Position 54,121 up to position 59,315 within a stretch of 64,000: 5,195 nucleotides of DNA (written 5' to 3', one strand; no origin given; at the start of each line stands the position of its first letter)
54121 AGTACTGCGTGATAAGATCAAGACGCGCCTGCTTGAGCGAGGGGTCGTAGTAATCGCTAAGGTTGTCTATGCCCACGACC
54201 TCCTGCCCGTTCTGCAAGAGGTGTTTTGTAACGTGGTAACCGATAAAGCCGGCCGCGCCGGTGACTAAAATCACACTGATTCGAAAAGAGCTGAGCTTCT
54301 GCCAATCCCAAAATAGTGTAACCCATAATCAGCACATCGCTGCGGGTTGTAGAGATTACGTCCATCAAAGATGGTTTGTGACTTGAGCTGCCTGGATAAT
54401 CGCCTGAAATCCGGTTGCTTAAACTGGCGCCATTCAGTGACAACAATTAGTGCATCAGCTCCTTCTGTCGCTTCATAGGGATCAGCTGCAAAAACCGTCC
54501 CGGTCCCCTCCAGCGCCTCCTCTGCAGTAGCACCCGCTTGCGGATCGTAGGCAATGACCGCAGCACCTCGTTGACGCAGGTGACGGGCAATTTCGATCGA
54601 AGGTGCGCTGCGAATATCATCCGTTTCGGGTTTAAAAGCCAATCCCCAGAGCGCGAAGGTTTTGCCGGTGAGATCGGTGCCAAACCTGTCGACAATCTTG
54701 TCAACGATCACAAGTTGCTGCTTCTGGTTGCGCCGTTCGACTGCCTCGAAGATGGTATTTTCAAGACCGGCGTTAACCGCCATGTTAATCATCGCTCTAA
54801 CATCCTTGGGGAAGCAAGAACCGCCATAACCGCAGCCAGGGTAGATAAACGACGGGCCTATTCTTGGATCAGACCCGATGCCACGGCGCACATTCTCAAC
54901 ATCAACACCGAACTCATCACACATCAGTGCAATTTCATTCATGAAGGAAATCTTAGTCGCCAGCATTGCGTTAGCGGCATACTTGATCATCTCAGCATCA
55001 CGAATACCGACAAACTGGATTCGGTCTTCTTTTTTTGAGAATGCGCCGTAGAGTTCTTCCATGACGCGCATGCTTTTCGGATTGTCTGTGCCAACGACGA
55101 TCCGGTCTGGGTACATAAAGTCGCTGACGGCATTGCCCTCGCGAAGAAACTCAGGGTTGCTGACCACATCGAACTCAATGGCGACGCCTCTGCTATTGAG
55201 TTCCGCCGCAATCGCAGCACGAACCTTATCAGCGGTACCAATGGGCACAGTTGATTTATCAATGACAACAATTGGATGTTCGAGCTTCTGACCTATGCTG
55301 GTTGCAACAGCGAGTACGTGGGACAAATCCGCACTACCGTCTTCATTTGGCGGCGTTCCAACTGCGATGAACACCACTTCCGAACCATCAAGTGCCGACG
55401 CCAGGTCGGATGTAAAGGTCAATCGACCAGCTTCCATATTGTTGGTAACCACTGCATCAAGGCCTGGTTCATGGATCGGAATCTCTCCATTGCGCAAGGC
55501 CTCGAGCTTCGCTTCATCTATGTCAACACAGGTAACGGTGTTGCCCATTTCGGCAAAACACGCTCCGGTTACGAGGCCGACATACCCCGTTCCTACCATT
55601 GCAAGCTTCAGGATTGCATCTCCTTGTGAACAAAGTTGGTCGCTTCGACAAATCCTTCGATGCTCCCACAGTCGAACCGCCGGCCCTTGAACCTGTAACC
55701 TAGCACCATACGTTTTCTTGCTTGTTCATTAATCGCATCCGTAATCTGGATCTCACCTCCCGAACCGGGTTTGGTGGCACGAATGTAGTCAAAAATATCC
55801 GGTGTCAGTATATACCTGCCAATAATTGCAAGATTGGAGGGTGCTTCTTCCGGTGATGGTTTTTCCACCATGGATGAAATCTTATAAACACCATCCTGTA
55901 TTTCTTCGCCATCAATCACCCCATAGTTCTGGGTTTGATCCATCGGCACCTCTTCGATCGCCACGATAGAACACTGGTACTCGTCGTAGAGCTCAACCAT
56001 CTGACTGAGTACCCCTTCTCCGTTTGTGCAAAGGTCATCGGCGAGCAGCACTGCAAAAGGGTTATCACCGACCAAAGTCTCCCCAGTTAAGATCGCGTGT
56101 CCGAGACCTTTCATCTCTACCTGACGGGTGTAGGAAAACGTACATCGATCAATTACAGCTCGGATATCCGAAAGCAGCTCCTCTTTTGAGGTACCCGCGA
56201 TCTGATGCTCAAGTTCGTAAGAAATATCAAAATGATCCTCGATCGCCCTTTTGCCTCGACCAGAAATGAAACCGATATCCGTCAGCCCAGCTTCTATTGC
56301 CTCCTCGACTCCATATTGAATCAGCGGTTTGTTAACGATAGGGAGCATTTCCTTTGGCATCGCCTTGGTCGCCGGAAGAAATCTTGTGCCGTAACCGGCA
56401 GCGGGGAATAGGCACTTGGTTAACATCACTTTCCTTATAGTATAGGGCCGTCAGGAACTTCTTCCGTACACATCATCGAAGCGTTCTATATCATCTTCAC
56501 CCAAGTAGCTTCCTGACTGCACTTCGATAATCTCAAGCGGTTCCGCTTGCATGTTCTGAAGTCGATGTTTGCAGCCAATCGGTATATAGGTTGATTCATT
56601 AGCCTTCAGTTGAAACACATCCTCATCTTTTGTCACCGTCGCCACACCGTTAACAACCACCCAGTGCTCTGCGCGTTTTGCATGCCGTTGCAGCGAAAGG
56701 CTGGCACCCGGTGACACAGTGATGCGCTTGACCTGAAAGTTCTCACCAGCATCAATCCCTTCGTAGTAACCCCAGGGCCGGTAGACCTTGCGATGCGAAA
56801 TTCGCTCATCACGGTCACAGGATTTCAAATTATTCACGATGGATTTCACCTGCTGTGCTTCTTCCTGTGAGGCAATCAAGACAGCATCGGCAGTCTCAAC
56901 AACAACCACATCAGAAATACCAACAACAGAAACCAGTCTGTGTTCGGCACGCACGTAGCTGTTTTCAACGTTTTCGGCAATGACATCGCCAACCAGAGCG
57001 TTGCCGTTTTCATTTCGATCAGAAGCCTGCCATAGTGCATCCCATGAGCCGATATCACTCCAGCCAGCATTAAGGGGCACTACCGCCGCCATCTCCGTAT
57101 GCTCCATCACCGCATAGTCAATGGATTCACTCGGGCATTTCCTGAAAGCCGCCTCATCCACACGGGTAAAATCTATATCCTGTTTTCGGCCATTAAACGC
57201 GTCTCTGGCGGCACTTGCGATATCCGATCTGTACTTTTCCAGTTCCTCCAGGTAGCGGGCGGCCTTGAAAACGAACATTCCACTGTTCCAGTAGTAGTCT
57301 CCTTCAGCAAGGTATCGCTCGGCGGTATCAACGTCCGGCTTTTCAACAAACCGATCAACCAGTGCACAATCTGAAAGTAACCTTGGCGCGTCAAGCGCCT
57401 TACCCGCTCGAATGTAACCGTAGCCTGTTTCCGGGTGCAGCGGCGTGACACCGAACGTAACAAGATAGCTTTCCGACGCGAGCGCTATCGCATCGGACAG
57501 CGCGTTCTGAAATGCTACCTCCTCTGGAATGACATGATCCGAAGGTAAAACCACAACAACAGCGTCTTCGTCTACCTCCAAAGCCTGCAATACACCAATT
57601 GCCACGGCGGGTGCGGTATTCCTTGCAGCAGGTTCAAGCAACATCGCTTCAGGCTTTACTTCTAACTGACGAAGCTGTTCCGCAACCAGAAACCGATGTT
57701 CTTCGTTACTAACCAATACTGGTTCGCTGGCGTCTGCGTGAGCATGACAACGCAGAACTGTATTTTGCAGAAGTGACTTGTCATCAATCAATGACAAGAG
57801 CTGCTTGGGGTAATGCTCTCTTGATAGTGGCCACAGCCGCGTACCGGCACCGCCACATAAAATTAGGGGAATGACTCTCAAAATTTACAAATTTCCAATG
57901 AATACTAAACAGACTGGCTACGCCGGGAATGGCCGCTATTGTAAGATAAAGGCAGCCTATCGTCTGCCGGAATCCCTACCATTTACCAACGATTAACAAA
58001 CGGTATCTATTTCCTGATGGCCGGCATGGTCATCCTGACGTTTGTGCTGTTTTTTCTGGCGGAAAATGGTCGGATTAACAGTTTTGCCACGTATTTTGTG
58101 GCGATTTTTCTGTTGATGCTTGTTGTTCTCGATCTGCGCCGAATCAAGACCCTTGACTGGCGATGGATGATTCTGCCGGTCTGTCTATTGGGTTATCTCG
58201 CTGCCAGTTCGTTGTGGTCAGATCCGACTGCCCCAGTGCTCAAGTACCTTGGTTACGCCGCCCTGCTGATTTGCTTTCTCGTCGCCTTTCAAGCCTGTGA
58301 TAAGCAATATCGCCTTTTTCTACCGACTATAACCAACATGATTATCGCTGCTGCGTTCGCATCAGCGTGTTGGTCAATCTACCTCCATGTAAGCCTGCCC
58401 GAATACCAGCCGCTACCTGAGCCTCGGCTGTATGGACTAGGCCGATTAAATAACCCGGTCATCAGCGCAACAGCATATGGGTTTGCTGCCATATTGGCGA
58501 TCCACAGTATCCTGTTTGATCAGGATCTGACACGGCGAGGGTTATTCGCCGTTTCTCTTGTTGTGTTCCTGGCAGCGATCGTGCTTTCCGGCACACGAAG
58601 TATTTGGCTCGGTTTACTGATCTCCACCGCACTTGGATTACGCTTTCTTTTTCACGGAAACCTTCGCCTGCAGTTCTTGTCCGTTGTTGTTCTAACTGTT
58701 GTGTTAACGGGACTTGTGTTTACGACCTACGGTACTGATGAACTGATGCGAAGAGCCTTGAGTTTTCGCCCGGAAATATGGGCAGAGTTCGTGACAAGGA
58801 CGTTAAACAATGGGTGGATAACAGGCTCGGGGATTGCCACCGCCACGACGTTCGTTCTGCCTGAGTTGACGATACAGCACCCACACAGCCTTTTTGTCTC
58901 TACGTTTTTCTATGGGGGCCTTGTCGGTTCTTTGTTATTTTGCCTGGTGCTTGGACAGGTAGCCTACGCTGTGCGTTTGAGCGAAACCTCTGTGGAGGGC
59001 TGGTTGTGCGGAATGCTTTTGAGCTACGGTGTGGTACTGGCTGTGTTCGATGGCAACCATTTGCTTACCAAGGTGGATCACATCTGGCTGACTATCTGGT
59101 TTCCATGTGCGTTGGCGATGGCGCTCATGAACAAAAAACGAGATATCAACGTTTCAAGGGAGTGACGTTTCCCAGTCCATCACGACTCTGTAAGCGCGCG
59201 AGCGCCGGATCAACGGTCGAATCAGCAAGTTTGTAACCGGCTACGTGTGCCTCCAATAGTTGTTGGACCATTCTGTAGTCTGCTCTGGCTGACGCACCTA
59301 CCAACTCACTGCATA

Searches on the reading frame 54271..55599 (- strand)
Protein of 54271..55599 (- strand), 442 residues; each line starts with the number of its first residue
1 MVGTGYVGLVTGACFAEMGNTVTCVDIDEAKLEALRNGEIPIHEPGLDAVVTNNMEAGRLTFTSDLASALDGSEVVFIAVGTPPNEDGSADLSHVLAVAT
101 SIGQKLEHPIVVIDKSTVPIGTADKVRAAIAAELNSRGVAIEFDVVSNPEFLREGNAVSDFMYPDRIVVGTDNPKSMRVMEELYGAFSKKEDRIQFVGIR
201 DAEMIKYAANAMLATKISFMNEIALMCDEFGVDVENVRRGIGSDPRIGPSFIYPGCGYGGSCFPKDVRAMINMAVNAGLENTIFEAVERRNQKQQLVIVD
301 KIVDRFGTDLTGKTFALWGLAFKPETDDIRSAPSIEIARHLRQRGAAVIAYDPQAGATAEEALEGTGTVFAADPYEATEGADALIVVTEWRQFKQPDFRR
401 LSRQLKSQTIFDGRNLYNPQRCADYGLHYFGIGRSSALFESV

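Call 32: search_protein_families(library=pfam, proteins=[window:54271-55599:-], max_evalue=0.0001)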
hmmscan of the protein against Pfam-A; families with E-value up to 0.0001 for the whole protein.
window:54271-55599:- (442 aa): 3 families
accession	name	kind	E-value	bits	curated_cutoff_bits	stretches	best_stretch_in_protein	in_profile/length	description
PF03721.20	UDPG_MGDP_dh_N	-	5.1e-64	215.7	27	1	2-183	6-187/187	UDP-glucose/GDP-mannose dehydrogenase family, NAD binding domain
PF00984.24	UDPG_MGDP_dh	-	2.8e-37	127.1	25.4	1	201-292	2-93/94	UDP-glucose/GDP-mannose dehydrogenase family, central domain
PF03720.21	UDPG_MGDP_dh_C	-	3.5e-33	114.5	30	1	316-419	1-103/103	UDP-glucose/GDP-mannose dehydrogenase family, UDP binding domain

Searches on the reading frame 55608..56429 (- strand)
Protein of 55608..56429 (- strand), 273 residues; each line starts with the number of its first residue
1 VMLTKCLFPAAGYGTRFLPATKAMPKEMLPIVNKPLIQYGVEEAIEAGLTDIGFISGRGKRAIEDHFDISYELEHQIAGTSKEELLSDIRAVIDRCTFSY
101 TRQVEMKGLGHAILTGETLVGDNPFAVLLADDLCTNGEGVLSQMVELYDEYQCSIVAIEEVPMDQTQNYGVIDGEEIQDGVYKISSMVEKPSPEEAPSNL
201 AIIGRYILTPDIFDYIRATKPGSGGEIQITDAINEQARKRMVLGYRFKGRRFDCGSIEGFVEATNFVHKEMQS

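Call 32: search_protein_families(library=pfam, proteins=[window:55608-56429:-], max_evalue=0.0001)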
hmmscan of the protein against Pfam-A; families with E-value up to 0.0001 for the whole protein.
window:55608-56429:- (273 aa): 1 family
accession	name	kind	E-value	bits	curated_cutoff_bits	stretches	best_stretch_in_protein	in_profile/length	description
PF00483.29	NTP_transferase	-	2.7e-32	112.7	21.2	1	10-269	6-244/245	Nucleotidyl transferase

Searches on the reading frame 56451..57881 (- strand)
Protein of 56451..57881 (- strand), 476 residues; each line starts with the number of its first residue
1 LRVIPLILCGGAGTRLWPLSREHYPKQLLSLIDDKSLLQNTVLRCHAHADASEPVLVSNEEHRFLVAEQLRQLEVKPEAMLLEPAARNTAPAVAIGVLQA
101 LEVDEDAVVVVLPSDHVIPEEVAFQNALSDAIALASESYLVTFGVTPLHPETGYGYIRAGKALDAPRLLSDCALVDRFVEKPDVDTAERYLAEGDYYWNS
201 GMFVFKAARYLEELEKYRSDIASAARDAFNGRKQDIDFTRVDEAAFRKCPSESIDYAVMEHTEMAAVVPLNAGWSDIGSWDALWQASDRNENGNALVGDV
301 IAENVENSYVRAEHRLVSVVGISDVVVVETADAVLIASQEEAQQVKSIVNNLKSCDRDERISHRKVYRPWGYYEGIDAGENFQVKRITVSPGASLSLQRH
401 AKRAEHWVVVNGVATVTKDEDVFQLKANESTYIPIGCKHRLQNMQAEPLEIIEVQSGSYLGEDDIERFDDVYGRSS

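Call 32: search_protein_families(library=pfam, proteins=[window:56451-57881:-], max_evalue=0.0001)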
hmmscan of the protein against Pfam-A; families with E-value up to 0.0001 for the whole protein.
window:56451-57881:- (476 aa): 5 families
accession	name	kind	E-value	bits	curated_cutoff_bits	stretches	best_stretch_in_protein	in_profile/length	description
PF00483.29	NTP_transferase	-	1.2e-58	199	21.2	1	5-290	2-242/245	Nucleotidyl transferase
PF01050.24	MannoseP_isomer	-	1.4e-50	170.7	23.6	1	356-470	2-116/116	Mannose-6-phosphate isomerase C-terminal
PF22640.1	ManC_GMP_beta-helix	-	1.5e-14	54.1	27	1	300-352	3-55/55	MannoseP isomerase/GMP-like beta-helix domain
PF07883.17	Cupin_2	-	1.2e-10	41.4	27.2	1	387-454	3-69/70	Cupin domain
PF12804.13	NTP_transf_3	-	1.1e-05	26.1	27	1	6-124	2-104/160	MobA-like NTP transferase domain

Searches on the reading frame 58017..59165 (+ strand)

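Call 32: search_protein_families(library=pfam, proteins=[window:58017-59165:+], max_evalue=0.0001)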
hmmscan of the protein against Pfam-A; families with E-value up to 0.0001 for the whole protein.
window:58017-59165:+ (382 aa): 1 family
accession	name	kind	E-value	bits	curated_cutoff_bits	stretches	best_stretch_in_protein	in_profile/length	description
PF04932.20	Wzy_C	-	2.1e-07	31.3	31.7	1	180-309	2-149/149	O-Antigen ligase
